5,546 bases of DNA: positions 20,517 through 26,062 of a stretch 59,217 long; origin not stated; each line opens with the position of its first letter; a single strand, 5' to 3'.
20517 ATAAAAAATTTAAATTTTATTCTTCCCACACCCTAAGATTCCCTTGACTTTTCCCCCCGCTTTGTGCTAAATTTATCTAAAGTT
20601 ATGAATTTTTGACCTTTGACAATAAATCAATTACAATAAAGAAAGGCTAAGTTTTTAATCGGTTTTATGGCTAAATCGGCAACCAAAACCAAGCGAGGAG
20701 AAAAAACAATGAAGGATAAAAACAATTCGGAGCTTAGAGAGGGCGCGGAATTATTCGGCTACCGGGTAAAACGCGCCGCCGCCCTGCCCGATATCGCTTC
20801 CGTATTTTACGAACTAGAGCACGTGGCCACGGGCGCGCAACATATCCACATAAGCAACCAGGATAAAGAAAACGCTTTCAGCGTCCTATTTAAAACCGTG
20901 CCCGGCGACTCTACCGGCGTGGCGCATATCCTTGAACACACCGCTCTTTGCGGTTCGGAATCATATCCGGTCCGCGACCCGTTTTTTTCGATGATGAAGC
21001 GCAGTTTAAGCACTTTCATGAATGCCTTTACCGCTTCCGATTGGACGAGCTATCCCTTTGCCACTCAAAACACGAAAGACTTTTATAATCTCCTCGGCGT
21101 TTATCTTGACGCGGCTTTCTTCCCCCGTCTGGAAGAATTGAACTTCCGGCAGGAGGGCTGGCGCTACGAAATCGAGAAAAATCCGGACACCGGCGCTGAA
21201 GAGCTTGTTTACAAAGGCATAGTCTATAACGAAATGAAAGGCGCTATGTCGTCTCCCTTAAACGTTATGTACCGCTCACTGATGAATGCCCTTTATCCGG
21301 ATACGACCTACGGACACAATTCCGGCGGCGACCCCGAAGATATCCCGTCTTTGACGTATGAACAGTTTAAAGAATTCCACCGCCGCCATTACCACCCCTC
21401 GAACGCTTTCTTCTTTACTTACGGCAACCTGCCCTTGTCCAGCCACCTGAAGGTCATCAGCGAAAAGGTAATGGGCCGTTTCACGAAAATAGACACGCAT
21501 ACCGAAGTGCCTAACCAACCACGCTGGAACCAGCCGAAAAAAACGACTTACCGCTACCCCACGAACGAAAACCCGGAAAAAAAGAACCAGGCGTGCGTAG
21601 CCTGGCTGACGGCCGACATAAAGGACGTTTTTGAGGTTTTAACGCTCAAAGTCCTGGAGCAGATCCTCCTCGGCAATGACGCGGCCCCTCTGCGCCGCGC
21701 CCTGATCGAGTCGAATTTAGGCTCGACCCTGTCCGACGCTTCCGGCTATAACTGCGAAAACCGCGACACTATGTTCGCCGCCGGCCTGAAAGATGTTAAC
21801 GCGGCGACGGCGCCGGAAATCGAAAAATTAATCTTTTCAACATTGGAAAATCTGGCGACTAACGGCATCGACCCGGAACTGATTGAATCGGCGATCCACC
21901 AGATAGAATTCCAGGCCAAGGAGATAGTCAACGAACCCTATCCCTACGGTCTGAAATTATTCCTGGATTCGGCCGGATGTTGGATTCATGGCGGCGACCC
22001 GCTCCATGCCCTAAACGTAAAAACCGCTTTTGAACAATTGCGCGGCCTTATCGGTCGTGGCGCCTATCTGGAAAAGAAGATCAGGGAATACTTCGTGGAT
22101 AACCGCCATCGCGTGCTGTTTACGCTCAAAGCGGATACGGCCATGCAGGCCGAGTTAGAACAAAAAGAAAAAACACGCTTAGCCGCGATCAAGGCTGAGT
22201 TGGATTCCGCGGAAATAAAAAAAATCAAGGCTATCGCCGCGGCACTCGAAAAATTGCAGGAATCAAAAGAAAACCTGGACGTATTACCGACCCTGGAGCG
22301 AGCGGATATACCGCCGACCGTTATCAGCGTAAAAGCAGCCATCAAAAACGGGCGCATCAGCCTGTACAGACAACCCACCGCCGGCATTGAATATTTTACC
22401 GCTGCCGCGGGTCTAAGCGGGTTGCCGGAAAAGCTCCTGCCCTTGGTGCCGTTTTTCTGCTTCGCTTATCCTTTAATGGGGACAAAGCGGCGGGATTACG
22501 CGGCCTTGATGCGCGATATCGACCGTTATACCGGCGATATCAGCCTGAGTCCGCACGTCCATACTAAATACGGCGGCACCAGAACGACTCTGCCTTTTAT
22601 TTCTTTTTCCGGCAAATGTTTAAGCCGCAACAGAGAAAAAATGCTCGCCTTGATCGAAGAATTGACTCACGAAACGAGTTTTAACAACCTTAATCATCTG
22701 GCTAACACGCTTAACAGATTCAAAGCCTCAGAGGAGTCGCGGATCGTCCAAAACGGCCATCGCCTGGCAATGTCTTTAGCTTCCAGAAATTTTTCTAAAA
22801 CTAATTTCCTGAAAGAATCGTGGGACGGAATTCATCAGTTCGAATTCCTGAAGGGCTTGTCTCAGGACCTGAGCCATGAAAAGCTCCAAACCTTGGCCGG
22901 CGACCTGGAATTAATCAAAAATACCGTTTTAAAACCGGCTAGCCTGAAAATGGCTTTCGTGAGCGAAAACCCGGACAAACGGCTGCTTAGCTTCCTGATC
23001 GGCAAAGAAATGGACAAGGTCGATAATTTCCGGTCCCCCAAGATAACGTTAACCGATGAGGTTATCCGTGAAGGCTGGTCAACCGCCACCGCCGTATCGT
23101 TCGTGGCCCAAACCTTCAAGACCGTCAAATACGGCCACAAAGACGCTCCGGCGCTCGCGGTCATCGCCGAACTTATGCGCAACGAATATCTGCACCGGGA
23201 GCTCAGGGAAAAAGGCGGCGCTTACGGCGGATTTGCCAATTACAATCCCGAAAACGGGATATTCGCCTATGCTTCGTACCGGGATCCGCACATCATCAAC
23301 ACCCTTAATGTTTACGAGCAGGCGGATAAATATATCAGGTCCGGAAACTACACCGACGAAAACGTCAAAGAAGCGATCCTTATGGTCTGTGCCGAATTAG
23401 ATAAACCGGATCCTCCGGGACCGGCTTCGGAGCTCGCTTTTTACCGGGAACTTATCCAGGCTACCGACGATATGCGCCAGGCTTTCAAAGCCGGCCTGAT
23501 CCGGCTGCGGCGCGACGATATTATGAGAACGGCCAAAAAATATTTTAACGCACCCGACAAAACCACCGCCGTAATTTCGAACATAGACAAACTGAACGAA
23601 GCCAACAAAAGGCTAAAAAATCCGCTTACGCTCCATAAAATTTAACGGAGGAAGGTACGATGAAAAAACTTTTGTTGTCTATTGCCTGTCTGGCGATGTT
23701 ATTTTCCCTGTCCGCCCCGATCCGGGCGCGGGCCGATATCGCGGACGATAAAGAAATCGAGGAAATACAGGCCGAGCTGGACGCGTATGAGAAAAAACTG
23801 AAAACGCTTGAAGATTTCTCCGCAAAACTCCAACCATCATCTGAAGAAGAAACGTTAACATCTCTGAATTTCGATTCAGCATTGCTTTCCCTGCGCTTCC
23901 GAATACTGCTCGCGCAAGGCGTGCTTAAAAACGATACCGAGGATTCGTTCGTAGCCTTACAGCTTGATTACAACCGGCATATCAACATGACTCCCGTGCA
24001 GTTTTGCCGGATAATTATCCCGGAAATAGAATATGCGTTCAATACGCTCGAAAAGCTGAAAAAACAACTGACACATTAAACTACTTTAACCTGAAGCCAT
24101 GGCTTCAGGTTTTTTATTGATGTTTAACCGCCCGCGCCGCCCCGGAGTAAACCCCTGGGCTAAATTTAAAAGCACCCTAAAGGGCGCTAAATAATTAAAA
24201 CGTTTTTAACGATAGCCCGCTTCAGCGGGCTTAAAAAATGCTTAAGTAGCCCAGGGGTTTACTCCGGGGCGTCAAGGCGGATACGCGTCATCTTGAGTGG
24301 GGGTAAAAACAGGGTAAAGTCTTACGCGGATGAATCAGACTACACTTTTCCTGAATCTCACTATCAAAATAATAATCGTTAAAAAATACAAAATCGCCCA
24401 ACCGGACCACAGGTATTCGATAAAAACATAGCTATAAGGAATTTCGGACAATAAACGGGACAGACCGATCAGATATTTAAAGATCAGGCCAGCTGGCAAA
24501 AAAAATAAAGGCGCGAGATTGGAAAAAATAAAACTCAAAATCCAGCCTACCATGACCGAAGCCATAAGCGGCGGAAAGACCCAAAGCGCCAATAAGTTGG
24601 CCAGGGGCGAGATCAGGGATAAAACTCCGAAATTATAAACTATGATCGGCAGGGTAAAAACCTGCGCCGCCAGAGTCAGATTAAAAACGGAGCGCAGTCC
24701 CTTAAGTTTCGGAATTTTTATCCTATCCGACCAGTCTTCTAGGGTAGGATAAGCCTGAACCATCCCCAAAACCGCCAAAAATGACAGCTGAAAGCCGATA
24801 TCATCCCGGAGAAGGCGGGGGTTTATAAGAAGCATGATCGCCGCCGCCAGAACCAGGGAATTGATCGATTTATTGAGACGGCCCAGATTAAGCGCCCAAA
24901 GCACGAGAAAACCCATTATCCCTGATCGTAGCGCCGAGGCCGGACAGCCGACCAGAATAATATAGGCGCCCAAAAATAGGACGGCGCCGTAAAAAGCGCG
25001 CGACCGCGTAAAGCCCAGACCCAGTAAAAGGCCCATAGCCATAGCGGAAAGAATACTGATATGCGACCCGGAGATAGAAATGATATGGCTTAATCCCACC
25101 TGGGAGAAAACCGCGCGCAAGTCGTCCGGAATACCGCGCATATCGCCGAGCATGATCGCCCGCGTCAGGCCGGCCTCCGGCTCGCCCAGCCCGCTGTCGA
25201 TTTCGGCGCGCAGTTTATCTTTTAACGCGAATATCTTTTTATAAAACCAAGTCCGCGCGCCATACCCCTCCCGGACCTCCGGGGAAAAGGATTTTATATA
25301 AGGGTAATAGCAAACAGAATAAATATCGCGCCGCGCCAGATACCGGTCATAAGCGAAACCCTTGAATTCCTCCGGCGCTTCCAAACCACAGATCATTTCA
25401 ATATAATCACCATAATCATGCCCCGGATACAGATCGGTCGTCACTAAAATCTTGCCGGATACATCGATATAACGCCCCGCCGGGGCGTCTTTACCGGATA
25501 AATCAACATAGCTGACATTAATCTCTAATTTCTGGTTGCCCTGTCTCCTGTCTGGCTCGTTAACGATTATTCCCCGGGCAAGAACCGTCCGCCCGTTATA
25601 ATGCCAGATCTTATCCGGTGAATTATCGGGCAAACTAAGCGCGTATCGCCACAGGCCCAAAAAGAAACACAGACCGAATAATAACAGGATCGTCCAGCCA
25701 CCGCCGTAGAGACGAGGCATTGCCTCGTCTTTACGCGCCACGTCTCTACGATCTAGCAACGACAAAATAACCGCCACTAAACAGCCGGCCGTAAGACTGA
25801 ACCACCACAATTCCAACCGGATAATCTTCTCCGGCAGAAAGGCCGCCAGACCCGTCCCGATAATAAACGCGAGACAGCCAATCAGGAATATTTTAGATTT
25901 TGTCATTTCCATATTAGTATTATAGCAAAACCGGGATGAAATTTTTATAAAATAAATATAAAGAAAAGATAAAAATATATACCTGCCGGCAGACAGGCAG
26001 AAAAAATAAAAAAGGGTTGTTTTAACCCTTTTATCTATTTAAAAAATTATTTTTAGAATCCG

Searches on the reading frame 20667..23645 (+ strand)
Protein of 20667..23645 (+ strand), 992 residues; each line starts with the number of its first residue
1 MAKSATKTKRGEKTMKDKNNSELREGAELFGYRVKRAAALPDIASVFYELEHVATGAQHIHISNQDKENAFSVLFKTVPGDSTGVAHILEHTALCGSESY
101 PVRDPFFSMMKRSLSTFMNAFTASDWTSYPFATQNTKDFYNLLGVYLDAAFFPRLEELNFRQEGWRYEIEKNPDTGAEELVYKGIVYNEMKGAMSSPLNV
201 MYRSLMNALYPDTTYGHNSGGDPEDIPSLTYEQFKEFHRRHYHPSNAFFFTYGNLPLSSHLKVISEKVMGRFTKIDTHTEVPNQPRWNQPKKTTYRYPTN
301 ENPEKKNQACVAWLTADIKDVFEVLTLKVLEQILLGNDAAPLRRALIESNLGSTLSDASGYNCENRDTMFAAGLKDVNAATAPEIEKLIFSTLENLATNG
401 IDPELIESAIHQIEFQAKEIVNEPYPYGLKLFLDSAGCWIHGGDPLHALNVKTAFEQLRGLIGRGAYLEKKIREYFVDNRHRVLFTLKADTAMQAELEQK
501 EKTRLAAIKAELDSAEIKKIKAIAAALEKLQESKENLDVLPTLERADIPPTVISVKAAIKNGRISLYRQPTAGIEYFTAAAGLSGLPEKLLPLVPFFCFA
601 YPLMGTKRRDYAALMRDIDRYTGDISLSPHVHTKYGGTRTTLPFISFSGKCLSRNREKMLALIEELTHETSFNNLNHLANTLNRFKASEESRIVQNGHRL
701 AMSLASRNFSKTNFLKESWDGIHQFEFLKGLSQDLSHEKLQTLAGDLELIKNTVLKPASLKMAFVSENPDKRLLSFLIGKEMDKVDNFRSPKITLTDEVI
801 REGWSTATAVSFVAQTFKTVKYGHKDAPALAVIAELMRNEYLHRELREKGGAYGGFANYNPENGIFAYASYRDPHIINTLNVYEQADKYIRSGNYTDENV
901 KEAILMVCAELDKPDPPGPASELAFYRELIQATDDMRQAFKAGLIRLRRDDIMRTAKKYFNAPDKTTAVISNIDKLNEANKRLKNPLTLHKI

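Call 8: search_protein_families(library=pfam, proteins=[window:20667-23645:+], max_evalue=0.001)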
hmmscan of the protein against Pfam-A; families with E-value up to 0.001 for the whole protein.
window:20667-23645:+ (992 aa): 4 families
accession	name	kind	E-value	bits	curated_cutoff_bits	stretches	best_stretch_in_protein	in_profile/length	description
PF08367.16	M16C_assoc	-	3.5e-64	216.8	25.3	1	487-731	1-252/252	Peptidase M16C associated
PF05193.26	Peptidase_M16_C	-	1.4e-34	120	23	2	228-412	1-180/181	Peptidase M16 inactive domain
PF22516.1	PreP_C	-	1.5e-26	93.5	27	1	805-966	5-165/173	PreP C-terminal domain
PF00675.25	Peptidase_M16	-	3.9e-08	33.8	22.3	1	81-184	29-134/149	Insulinase (Peptidase family M16)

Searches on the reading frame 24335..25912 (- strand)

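Call 8: search_protein_families(library=pfam, proteins=[window:24335-25912:-], max_evalue=0.001)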
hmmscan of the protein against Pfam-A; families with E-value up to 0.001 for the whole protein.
window:24335-25912:- (525 aa): 2 families
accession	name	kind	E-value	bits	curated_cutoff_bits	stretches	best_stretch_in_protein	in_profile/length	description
PF03772.21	Competence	-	2.6e-52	178.3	23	1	254-520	2-267/270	Competence protein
PF13567.11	DUF4131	-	2.8e-17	63.3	31.6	1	33-202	3-158/165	Domain of unknown function (DUF4131)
